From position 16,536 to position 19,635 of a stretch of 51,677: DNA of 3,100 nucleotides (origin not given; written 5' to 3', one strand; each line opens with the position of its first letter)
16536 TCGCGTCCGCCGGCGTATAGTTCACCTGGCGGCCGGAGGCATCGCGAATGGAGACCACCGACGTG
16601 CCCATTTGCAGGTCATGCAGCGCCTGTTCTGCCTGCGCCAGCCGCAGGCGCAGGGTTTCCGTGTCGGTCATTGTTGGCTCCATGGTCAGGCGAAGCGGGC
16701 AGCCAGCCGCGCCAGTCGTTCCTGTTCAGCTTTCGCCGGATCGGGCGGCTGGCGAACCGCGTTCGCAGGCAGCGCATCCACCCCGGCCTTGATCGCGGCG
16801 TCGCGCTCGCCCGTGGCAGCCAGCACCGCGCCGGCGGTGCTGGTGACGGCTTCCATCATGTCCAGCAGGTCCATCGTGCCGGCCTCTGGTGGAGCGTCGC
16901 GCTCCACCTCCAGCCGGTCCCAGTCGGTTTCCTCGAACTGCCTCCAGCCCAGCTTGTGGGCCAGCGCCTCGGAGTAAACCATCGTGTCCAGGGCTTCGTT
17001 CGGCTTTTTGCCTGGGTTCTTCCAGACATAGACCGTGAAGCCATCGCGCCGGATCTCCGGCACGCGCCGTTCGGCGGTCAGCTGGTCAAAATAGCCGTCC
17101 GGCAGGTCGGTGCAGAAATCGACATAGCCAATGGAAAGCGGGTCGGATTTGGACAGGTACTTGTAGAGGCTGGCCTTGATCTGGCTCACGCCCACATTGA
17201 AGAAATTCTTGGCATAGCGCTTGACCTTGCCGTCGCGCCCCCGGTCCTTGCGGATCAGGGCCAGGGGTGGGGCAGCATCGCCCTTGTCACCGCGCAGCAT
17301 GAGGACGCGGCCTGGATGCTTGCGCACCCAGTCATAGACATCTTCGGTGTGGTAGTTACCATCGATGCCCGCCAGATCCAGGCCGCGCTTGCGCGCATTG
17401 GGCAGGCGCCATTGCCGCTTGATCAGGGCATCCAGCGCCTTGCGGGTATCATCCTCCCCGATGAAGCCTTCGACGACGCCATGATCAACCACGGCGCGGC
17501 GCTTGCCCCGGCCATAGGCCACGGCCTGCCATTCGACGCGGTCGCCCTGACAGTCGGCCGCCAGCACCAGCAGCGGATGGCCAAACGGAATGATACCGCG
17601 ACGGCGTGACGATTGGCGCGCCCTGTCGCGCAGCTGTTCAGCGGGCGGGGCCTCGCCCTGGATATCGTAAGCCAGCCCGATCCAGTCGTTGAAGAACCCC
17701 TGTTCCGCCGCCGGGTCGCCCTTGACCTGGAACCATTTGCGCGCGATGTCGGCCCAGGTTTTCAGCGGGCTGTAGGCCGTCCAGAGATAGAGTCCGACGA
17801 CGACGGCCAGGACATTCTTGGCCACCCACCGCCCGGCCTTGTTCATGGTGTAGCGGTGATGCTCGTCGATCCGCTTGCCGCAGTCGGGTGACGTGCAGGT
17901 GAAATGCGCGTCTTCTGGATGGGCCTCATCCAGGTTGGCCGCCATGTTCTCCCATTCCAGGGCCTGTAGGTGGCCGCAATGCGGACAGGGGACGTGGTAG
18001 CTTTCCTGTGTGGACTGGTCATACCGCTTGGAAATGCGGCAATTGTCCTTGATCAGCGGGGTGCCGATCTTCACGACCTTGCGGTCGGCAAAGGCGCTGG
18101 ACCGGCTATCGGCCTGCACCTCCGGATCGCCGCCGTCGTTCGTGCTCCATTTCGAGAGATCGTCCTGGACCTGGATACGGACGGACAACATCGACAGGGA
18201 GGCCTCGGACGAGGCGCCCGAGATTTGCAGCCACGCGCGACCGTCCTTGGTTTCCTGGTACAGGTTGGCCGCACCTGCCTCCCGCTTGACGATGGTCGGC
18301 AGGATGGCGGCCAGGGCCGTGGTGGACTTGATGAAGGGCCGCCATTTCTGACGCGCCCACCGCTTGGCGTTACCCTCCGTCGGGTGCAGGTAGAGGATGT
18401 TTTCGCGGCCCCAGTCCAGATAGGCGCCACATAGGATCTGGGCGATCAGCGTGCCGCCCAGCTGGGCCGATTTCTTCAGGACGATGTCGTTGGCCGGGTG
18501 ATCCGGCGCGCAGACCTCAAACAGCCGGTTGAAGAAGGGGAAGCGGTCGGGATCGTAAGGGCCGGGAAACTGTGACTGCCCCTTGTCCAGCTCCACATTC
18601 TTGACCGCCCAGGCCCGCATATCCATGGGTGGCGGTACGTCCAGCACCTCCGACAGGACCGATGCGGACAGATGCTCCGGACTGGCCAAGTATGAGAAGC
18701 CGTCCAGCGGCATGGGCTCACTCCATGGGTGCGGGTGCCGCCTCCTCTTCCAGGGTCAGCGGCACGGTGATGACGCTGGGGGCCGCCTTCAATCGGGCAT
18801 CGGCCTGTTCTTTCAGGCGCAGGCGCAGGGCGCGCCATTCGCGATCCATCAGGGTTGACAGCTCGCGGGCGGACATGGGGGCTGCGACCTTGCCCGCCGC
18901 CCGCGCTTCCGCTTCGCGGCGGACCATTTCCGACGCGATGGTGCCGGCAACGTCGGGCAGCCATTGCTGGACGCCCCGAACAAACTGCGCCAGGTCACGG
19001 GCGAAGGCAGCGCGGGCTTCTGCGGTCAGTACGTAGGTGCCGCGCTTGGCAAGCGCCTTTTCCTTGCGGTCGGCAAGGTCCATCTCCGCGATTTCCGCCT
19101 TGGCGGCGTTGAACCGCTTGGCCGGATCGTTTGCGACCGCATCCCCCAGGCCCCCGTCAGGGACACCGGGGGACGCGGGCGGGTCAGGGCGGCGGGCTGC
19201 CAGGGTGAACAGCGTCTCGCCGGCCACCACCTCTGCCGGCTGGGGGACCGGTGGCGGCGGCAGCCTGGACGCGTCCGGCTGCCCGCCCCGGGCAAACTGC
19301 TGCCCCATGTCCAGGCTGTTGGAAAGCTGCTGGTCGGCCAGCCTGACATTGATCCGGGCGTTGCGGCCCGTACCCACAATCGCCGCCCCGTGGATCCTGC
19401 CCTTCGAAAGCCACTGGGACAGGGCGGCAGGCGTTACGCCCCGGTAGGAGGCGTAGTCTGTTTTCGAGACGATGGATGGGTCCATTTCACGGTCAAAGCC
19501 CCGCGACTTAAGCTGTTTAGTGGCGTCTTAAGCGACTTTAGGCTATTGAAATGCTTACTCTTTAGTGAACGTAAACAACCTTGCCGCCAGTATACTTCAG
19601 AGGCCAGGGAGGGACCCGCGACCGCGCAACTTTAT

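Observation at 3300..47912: Fourteen evenly dispersed copies of the 15-bp palindrome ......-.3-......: a candidate genome-wide operator/centromere network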

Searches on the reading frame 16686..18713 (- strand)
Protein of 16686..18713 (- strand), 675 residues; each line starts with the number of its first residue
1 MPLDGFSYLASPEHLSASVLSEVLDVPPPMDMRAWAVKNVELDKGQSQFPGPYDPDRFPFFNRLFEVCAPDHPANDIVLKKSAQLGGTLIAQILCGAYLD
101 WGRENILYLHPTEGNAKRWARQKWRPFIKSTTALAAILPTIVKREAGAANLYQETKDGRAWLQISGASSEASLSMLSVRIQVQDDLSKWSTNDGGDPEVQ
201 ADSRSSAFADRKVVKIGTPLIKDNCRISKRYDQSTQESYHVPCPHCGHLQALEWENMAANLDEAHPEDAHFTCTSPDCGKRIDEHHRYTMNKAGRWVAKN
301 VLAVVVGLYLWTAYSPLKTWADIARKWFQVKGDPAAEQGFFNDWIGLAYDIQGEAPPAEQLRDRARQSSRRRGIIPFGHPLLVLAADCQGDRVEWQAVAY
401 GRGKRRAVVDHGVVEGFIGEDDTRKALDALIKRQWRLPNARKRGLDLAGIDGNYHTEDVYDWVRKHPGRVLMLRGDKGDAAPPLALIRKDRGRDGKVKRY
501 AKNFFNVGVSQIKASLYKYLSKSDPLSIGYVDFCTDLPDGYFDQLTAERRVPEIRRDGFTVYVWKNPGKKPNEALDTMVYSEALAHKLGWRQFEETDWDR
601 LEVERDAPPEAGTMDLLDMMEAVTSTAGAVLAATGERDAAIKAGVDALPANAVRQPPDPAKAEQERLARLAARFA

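Call 10: search_protein_families(library=phrogs, proteins=[window:16686-18713:-], max_evalue=0.00001)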
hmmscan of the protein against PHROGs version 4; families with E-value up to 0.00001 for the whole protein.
window:16686-18713:- (675 aa): 7 families
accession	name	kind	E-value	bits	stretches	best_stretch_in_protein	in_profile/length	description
phrog_15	-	head and packaging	8.7e-160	535.5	1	19-614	344-941/1330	terminase large subunit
phrog_21311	-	head and packaging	7.4e-26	92.3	1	111-300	2-193/218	terminase large subunit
phrog_37509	-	unknown function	1.5e-22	81.5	1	472-652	1-184/189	-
phrog_675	-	head and packaging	9.5e-21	74.7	1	30-351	22-330/576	terminase large subunit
phrog_16406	-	unknown function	2.3e-18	67.2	1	224-634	4-430/601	-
phrog_15657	-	unknown function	2.5e-18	67.5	1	307-485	29-207/230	-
phrog_3028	-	unknown function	1.2e-13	52.5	1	450-592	25-159/203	-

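Call 11: find_related_loci(query=window:16686-18713:-, collection=viral_contigs, flank=10000)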
Query window:16686-18713:- (675 aa) in viral_contigs; peptide patterns used: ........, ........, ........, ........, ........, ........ (x = any residue, [..] = any of these).
2 stretches matched a pattern, but none encodes a relative of the query by tblastn (E <= 1e-3).

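Call 12: find_related_loci(query=window:16686-18713:-, collection=genome_contigs, flank=10000)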
Query window:16686-18713:- (675 aa) in genome_contigs; peptide patterns used: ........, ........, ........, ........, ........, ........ (x = any residue, [..] = any of these).
17 stretches matched a pattern, but none encodes a relative of the query by tblastn (E <= 1e-3).

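Call 13: find_homologous_proteins(query=window:16686-18713:-, max_evalue=1e-50)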
Query window:16686-18713:- (675 aa): 1010 proteins with E <= 1e-50 among 8000 candidates; the best 120 are listed.
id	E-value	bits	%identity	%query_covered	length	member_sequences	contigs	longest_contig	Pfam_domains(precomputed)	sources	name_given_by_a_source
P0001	0.0e+0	1458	91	100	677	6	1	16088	PF05876.19,PF20454.5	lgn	-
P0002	0.0e+0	1363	85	100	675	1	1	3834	PF05876.19,PF20454.5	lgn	-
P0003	0.0e+0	1223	76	100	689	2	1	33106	PF05876.19,PF20454.5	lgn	-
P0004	3.0e-244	830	57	99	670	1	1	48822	PF05876.19,PF20454.5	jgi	jgi:phage terminase large subunit GpA-like protein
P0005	4.9e-241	820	57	93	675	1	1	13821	PF05876.19,PF20454.5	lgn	-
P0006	1.6e-227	775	57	92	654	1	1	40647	PF05876.19,PF20454.5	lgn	-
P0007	7.1e-227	773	55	91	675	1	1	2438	PF05876.19,PF20454.5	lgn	-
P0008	3.7e-224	764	55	92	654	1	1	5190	PF05876.19,PF20454.5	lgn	-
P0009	4.0e-224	764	54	91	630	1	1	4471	PF05876.19,PF20454.5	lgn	-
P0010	9.1e-224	763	56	92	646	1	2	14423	PF05876.19,PF20454.5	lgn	-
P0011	5.5e-223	760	55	92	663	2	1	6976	PF05876.19,PF20454.5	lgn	-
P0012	2.3e-221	755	56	92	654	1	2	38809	PF05876.19,PF20454.5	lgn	-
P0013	1.3e-219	749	53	92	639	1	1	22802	PF05876.19,PF20454.5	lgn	-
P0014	8.2e-219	746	54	93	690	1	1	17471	PF05876.19,PF20454.5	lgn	-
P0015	1.6e-215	736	54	92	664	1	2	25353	PF05876.19,PF20454.5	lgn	-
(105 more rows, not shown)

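Call 14: find_encoding_contigs(protein=P0001, flank=10000, max_places=3)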
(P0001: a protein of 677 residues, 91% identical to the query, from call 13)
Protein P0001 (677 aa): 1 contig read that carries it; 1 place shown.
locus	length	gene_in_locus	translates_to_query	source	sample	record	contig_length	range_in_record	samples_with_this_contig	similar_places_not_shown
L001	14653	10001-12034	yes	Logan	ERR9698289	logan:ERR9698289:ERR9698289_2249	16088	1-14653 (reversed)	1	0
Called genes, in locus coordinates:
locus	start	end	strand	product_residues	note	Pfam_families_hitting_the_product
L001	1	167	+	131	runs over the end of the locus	PF13560:HTH_31 (weak)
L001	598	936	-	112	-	PF13560:HTH_31 (weak), PF01381:HTH_3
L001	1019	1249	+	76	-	-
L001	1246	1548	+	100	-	-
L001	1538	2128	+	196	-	-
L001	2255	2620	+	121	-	-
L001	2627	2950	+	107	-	-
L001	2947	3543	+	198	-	-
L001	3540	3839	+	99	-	-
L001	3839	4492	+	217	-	-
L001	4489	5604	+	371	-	PF01807:Zn_ribbon_DnaG, PF23639:DUF7146, PF13362:Toprim_3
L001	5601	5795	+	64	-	-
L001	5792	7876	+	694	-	-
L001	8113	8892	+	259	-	-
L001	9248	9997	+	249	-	-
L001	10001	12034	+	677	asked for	PF05876:GpA_ATPase, PF20454:GpA_nuclease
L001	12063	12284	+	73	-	PF02831:gpW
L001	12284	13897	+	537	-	PF05136:Phage_portal_2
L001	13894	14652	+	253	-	?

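Call 15: find_encoding_contigs(protein=P0003, flank=10000, max_places=3)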
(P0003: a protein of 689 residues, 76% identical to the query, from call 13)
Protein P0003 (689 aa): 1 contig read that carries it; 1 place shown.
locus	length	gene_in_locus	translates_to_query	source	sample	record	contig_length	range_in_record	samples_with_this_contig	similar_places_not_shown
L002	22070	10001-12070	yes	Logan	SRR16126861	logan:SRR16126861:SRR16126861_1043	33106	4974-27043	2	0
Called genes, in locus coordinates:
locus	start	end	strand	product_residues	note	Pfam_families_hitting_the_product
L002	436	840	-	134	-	PF01381:HTH_3, PF12844:HTH_19 (weak), PF13443:HTH_26 (weak), PF13560:HTH_31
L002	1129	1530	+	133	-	-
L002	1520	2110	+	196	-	-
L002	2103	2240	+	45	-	-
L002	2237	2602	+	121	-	-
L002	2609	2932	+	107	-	-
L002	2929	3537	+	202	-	-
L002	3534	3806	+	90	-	-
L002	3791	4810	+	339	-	PF02086:MethyltransfD12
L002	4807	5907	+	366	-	PF01807:Zn_ribbon_DnaG, PF23639:DUF7146, PF13362:Toprim_3 (weak)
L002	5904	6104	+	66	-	-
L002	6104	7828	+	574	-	PF08706:D5_N, PF03288:Pox_D5 (weak)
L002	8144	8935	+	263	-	-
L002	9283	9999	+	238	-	-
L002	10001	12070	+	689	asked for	PF05876:GpA_ATPase, PF20454:GpA_nuclease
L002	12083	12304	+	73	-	PF02831:gpW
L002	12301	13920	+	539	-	PF05136:Phage_portal_2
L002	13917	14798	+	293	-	PF01343:Peptidase_S49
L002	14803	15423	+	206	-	-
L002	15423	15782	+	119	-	PF02924:HDPD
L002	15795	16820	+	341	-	PF03864:Phage_cap_E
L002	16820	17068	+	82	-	-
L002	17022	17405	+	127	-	PF05354:Phage_attach (weak)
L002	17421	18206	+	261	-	PF20039:DUF6441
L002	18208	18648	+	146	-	-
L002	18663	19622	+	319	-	PF18906:Phage_tube_2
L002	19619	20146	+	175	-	-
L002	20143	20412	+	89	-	-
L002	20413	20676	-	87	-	-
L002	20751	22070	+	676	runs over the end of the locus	PF10145:PhageMin_Tail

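Call 16: find_encoding_contigs(protein=P0004, flank=10000, max_places=3)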
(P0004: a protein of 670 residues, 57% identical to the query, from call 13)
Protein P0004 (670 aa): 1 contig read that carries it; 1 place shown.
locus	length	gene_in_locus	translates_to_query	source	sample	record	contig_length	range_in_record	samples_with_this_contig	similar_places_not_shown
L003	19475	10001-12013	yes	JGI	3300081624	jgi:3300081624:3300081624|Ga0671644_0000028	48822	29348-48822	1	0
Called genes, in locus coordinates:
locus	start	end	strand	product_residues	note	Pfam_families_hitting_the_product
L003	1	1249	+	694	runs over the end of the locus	PF00145:DNA_methylase (weak)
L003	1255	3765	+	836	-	PF01555:N6_N4_Mtase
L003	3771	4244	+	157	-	-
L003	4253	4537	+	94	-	-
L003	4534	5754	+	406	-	PF01507:PAPS_reduct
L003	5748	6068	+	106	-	-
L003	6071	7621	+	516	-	PF08706:D5_N, PF19263:DUF5906 (weak)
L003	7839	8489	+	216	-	-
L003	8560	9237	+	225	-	-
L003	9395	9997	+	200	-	-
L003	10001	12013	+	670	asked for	PF05876:GpA_ATPase, PF20454:GpA_nuclease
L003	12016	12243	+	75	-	PF02831:gpW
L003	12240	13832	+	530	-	PF05136:Phage_portal_2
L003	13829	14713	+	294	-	PF01343:Peptidase_S49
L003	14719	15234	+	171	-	-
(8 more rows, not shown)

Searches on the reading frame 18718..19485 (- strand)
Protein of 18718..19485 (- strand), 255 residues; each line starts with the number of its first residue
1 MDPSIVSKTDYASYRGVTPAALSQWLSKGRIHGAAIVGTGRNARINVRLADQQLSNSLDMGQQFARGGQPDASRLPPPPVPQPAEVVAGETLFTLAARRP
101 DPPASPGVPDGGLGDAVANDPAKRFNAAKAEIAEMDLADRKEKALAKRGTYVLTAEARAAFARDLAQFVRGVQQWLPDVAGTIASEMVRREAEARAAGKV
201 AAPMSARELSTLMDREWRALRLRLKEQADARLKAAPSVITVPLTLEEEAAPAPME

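Call 29: search_protein_families(library=pfam, proteins=[window:18718-19485:-], max_evalue=0.01)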
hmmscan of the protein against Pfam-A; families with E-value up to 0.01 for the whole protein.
window:18718-19485:- (255 aa): 0 families

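Call 30: search_protein_families(library=phrogs, proteins=[window:18718-19485:-], max_evalue=0.001)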
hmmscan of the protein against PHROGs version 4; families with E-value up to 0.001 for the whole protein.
window:18718-19485:- (255 aa): 1 family
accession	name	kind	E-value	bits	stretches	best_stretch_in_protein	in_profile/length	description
phrog_57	-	head and packaging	1.1e-12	49.2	1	2-186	9-149/199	terminase small subunit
